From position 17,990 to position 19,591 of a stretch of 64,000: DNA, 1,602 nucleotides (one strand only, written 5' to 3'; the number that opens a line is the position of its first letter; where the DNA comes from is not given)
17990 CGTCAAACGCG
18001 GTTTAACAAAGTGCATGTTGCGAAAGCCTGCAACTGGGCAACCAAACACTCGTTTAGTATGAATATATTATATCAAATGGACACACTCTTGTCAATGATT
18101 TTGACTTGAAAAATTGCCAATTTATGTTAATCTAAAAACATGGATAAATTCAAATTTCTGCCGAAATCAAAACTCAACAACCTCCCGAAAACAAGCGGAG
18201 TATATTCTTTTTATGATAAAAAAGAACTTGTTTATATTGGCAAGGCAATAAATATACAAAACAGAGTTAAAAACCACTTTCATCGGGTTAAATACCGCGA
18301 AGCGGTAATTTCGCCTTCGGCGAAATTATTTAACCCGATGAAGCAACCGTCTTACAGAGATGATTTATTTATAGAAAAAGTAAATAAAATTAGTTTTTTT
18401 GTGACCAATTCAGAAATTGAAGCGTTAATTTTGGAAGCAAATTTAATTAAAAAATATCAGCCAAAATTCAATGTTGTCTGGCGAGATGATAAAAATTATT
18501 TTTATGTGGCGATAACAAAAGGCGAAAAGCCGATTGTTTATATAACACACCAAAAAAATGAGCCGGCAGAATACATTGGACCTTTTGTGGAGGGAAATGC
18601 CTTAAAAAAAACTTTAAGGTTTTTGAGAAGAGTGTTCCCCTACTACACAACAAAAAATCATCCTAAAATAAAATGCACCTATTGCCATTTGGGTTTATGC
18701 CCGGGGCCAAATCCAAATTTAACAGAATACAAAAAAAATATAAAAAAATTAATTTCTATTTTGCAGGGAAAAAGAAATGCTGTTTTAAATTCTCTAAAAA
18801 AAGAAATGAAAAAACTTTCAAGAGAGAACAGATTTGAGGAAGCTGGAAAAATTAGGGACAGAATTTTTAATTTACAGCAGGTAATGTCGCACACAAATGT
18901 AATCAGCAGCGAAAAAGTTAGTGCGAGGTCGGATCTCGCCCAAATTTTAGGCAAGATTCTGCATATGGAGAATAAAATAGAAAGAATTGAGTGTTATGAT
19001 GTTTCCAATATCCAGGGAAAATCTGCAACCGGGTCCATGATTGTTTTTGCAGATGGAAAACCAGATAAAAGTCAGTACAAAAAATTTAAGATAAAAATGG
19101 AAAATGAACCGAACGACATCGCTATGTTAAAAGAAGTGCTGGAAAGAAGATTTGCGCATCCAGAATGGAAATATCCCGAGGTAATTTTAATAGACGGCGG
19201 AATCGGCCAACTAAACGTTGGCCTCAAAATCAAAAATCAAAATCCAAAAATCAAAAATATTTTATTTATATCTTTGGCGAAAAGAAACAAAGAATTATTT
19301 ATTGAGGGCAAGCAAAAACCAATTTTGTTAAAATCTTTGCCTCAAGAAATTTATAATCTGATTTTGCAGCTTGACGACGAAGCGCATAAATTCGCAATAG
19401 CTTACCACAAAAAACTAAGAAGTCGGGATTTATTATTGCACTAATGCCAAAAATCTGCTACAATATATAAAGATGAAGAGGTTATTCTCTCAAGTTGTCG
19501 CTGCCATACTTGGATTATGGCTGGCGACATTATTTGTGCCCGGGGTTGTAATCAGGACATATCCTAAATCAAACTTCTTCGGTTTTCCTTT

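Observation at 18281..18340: A 60-nt palindromic element inserted in frame in the GIY-YIG domain of uvrC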

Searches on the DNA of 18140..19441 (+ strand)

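Call 42: search_with_rna_model(model_id=R1, sources=[L053, L008], filters=off, max_evalue=1, show_alignments=3)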
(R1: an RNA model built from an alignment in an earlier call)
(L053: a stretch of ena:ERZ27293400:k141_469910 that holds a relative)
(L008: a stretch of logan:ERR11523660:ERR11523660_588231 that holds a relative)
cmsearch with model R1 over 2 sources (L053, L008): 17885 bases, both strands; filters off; matches with E-value up to 1: 11.
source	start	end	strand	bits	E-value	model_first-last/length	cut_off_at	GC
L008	6194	6267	+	58.2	9.8e-12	1-80/80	no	0.46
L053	3198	3272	+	49.6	1.1e-09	1-80/80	no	0.27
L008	6194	6267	-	42.3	6e-08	1-80/80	no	0.46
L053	3198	3272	-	33.1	9e-06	1-80/80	no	0.27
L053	1461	1537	-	21.6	0.0051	1-80/80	no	0.49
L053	1461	1537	+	18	0.037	1-80/80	no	0.49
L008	7213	7274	+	14.8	0.21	1-80/80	no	0.26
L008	4576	4617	+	14.6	0.24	1-80/80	no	0.29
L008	4576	4617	-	13.6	0.41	1-80/80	no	0.29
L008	4369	4414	+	13.5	0.43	1-80/80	no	0.26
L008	4369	4414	-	13.3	0.47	1-80/80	no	0.26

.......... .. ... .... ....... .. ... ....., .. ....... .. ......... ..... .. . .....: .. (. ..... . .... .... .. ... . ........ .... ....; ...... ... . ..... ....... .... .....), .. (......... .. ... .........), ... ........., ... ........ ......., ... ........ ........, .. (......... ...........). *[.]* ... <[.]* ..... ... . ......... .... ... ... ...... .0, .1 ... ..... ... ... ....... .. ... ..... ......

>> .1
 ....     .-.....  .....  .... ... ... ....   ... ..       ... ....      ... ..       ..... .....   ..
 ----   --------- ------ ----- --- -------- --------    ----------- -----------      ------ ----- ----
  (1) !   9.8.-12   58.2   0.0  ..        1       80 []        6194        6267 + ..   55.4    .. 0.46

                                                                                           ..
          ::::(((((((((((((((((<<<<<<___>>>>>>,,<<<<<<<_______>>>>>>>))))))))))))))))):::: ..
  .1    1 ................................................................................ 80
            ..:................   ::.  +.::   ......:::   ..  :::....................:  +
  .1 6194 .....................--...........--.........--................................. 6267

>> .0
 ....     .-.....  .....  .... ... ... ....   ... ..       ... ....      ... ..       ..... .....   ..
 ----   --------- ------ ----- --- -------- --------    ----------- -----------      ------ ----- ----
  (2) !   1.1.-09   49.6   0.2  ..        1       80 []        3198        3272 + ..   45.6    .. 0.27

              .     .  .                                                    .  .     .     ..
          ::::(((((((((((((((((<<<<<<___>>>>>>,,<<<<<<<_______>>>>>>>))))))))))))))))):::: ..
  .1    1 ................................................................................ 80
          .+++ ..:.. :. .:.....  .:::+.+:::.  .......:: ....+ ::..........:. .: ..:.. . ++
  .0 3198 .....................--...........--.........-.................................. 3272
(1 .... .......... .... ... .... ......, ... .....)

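Call 77: search_with_rna_model(model_id=R1, sources=[L057, L055, L056], filters=off, max_evalue=1, show_alignments=4)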
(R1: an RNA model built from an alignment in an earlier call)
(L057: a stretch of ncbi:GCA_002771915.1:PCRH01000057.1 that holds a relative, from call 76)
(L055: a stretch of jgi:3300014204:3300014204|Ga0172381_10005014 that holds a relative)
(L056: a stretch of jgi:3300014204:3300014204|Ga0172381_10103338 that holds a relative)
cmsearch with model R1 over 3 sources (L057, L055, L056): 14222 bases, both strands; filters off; matches with E-value up to 1: 12.
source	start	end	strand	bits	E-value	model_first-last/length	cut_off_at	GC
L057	3625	3698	+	54.6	5.6e-11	1-80/80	no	0.35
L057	4042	4115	-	38.7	3.3e-07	1-80/80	no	0.45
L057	3625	3698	-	35.7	1.8e-06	1-80/80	no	0.35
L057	4042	4115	+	33.8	4.9e-06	1-80/80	no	0.45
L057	4498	4550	-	28.3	0.0001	1-80/80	no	0.38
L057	4498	4550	+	23.8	0.0012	1-80/80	no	0.38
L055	3708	3750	-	21.7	0.0038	1-80/80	no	0.28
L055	3708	3750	+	19.7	0.012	1-80/80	no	0.28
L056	1432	1474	-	18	0.028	1-80/80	no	0.35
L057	4279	4357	-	16.6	0.061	1-80/80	no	0.38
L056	1432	1474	+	15.1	0.14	1-80/80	no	0.35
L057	2318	2410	-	13.7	0.3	1-80/80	no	0.28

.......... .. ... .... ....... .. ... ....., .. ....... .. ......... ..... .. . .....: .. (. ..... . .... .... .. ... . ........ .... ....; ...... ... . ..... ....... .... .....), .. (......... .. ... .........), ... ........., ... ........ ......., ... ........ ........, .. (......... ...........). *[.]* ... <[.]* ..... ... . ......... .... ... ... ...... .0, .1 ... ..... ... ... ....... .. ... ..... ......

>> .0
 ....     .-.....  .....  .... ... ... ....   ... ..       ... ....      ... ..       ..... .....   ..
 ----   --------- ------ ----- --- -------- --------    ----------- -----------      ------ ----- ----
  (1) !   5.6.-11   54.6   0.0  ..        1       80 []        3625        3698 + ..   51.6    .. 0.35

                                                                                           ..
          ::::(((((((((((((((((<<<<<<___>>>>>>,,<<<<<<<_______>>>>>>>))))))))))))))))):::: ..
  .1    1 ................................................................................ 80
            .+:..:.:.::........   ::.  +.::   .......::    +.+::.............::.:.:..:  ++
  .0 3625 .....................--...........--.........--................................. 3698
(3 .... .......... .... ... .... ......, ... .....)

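Call 88: search_with_rna_model(model_id=R1, sources=[L058], filters=off, max_evalue=0.1)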
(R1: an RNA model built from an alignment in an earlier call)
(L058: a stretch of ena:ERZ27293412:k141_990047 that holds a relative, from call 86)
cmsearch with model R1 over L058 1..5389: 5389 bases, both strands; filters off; matches with E-value up to 0.1: 2.
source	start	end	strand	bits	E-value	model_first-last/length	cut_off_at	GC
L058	1488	1561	+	47.1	1.3e-09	1-80/80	no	0.38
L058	1488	1561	-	36.4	4.5e-07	1-80/80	no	0.38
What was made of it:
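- L058 carries one copy (47 bits; call 88).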

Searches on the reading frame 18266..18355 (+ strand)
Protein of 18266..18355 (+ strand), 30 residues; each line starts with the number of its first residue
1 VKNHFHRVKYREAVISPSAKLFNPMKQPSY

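Call 73: search_protein_representatives(protein=window:18266-18355:+)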
Query: 30 residues. Proteins with E-value up to 0.001 (for the whole library): 1; up to 1e-10: 0; up to 1e-30: 0. The best 1 are listed.
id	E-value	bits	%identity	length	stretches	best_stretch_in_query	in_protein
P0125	4.4e-04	34.8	73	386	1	1-30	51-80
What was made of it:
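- Tried and rejected: The exhaustive phmmer run with a 30-aa segment returned a single hit at E <= 0.001 (call 73).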

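Call 76: find_encoding_contigs(protein=P0125, flank=5000, max_places=2)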
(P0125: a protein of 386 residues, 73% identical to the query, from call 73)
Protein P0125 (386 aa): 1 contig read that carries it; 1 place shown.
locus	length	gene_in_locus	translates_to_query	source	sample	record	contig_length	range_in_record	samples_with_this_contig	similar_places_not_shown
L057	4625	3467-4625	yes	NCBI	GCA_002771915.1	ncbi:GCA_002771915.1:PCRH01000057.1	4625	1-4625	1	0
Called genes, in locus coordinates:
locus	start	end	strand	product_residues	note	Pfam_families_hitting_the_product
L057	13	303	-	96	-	PF00166:Cpn10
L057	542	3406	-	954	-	PF00005:ABC_tran (faint), PF02463:SMC_N (faint), PF03193:RsgA_GTPase (faint), PF13175:AAA_15 (faint), PF13191:AAA_16 (faint), PF13304:AAA_21 (faint), PF17760:UvrA_inter, PF17755:UvrA_DNA-bind, +4 more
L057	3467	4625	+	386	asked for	PF01541:GIY-YIG (weak), PF27096:UvrC_M, PF02151:UVR, PF08459:UvrC_RNaseH_dom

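Call 81: find_homologous_proteins(query=P0125)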
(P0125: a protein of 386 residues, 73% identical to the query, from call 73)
Query P0125 (386 aa): 7691 proteins with E <= 0.001 among 8000 candidates; the best 120 are listed.
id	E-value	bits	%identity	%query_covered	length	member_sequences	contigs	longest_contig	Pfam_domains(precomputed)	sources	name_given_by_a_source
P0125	3.9e-255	864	100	100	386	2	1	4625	PF27096.1,PF02151.26,PF01541.31,PF08459.18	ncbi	ncbi:MAG: hypothetical protein COX44_02550, partial [Candidatus Portnoybacteria bacterium CG23_combo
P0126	1.6e-227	773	91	100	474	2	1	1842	PF27096.1,PF02151.26,PF01541.31,PF08459.18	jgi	-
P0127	9.7e-144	497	62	100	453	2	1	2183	PF27096.1,PF02151.26,PF01541.31,PF08459.18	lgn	-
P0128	9.0e-142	491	62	100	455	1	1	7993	PF27096.1,PF02151.26,PF01541.31,PF08459.18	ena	-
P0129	7.7e-141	488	63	100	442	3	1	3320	PF27096.1,PF02151.26,PF01541.31,PF08459.18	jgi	-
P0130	3.1e-138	479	81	70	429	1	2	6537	PF00398.27,PF27096.1,PF01541.31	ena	-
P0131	3.7e-138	479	64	99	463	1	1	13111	PF27096.1,PF02151.26,PF01541.31,PF08459.18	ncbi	-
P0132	3.3e-136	472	65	99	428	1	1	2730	PF27096.1,PF02151.26,PF01541.31,PF08459.18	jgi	jgi:excinuclease ABC subunit C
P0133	1.0e-135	471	60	100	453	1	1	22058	PF27096.1,PF02151.26,PF01541.31,PF08459.18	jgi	-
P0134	2.0e-135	470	66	99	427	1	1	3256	PF27096.1,PF02151.26,PF01541.31,PF08459.18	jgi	-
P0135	6.0e-135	468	60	100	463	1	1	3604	PF27096.1,PF02151.26,PF01541.31,PF08459.18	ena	-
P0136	6.9e-135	468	65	99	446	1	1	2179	PF27096.1,PF02151.26,PF01541.31,PF08459.18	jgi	-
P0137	3.3e-134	466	60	100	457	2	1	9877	PF27096.1,PF02151.26,PF01541.31,PF08459.18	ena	-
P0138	3.7e-134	466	66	99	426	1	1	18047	PF27096.1,PF02151.26,PF01541.31,PF08459.18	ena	-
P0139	9.4e-134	464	64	99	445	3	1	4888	PF27096.1,PF02151.26,PF01541.31,PF08459.18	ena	-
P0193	3.1e-121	423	57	99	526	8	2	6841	PF27096.1,PF02151.26,PF01541.31,PF08459.18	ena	-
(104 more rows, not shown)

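Call 86: find_encoding_contigs(protein=P0193, flank=2500, max_places=1)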
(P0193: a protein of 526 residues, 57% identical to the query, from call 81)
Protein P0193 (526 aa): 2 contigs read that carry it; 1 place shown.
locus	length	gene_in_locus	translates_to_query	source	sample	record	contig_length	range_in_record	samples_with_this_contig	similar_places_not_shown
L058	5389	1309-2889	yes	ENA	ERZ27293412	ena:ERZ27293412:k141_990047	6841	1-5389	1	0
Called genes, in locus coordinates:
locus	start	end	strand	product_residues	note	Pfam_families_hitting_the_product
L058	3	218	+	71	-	?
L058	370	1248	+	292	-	PF01841:Transglut_core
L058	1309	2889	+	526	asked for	PF01541:GIY-YIG (weak), PF27096:UvrC_M, PF02151:UVR, PF08459:UvrC_RNaseH_dom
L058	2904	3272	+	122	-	PF04020:Phage_holin_4_2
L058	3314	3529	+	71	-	PF03840:SecG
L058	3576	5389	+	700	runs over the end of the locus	PF00496:SBP_bac_5, PF01471:PG_binding_1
